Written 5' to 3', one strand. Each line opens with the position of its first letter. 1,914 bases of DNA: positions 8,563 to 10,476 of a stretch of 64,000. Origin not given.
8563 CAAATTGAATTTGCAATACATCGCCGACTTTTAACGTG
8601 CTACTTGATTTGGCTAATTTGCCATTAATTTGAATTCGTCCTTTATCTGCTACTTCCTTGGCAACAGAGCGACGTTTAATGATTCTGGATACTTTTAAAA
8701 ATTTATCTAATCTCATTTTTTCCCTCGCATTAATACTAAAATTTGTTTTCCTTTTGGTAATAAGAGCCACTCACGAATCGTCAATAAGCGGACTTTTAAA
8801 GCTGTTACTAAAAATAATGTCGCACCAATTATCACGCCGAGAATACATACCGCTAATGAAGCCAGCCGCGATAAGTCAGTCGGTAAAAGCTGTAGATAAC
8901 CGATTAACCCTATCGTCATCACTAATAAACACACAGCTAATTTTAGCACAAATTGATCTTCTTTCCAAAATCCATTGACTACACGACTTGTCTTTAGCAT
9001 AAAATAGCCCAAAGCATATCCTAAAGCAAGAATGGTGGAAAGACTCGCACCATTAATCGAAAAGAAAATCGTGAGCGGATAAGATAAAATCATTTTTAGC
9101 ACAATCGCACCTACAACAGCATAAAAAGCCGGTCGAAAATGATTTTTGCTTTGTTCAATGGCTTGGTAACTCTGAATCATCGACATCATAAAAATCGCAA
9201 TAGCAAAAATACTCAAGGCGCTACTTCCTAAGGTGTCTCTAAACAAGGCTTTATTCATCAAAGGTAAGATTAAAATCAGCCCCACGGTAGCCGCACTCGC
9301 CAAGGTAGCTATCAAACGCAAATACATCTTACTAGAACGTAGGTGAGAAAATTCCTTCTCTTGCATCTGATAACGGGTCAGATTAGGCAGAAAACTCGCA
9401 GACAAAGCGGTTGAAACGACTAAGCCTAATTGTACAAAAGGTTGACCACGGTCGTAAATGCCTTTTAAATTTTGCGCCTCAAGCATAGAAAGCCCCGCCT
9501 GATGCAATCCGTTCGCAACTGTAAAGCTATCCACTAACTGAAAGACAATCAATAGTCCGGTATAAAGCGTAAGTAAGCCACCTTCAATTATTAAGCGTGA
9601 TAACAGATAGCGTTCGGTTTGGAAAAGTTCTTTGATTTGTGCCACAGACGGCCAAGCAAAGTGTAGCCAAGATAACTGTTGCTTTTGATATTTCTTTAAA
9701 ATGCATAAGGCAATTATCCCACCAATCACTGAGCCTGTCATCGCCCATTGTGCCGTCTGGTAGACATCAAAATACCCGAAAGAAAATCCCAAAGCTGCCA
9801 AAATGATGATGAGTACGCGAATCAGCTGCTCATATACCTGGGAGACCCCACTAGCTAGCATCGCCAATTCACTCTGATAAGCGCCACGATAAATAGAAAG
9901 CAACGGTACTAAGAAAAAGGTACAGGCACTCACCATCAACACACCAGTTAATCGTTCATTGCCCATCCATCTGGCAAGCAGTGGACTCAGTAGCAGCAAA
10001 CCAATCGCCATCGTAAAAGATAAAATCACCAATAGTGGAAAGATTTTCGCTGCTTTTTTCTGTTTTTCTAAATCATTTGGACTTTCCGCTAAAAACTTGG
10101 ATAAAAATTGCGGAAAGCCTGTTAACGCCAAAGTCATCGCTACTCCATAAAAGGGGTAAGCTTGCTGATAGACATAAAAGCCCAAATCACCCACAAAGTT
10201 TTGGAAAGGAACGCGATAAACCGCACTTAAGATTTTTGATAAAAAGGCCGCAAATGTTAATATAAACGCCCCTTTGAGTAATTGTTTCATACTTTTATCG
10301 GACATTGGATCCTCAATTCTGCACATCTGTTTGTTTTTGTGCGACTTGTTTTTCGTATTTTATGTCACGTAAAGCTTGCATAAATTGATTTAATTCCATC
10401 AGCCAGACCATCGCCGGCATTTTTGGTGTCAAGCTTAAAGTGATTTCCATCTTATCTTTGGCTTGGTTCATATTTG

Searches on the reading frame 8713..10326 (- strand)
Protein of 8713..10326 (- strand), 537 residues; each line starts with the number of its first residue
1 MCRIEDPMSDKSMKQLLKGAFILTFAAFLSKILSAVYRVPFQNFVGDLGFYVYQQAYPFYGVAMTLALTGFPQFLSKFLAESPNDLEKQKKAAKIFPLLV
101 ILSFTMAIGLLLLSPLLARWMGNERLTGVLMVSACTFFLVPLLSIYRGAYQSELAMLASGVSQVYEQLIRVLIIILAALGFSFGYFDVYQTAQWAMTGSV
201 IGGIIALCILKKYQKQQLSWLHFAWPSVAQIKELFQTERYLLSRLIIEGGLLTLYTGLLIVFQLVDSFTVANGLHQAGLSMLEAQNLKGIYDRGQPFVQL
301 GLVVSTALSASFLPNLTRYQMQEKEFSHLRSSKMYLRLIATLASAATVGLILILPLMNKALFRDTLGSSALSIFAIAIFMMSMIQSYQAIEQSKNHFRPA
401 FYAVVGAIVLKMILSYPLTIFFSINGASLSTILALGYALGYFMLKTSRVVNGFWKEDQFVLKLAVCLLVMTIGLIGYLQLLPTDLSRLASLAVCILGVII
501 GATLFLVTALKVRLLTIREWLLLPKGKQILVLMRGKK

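Call 28: search_protein_families(library=pfam, proteins=[window:8713-10326:-], max_evalue=0.00001)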
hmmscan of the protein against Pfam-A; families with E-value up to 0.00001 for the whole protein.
window:8713-10326:- (537 aa): 1 family
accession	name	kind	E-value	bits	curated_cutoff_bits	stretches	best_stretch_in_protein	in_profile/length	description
PF01943.22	Polysacc_synt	-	5.7e-25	88.7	28.2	1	16-319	1-273/274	Polysaccharide biosynthesis protein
